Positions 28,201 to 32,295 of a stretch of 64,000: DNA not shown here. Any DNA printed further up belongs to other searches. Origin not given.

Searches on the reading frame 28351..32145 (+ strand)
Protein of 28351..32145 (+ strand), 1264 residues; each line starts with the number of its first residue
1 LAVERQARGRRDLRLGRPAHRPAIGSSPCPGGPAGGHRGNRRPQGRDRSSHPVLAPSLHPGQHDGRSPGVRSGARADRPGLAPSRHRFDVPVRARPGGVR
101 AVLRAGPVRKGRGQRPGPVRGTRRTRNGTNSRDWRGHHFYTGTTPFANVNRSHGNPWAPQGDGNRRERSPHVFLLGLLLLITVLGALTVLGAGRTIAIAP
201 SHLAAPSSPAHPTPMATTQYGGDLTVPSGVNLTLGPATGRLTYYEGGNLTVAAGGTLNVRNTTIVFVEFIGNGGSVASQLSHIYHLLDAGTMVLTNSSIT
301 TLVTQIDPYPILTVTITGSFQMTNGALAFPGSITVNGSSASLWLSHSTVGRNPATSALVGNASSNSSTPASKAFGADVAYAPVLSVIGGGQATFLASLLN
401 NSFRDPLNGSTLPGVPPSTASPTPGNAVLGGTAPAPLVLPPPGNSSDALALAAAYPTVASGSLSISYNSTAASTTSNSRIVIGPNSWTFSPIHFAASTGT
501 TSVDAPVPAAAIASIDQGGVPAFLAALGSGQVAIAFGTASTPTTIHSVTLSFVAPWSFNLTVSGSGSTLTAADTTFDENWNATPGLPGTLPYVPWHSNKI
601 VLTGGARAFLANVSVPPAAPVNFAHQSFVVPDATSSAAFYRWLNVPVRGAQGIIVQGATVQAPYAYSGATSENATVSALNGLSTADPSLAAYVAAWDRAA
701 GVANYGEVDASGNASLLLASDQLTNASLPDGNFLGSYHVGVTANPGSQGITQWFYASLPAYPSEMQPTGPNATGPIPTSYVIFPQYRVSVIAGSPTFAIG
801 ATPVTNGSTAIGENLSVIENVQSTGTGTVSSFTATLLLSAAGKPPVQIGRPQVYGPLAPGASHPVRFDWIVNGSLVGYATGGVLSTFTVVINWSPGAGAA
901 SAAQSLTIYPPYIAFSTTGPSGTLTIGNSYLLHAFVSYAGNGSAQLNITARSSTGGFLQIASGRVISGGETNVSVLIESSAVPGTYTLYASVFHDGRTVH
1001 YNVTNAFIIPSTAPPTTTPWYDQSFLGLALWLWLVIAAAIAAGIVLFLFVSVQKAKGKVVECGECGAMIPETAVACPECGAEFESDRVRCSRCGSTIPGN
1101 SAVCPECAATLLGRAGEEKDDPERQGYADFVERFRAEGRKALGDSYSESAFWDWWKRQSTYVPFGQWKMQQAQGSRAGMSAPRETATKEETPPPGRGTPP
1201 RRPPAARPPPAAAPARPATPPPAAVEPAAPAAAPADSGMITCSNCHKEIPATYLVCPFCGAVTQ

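Call 93: search_protein_families(library=pfam, proteins=[window:28351-32145:+], max_evalue=0.00001)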
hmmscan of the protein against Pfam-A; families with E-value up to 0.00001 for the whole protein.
window:28351-32145:+ (1264 aa): 3 families
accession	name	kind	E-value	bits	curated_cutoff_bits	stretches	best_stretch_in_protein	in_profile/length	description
PF13240.11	Zn_Ribbon_1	-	6.4e-12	45.3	25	0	1242-1261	2-21/23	zinc-ribbon domain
PF12773.13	DZR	-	6.4e-09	36.3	27.3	1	1062-1107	1-44/45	Double zinc ribbon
PF17032.10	Zn_ribbon_15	-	3.6e-07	31.3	28.9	0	1047-1107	23-72/73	zinc-ribbon family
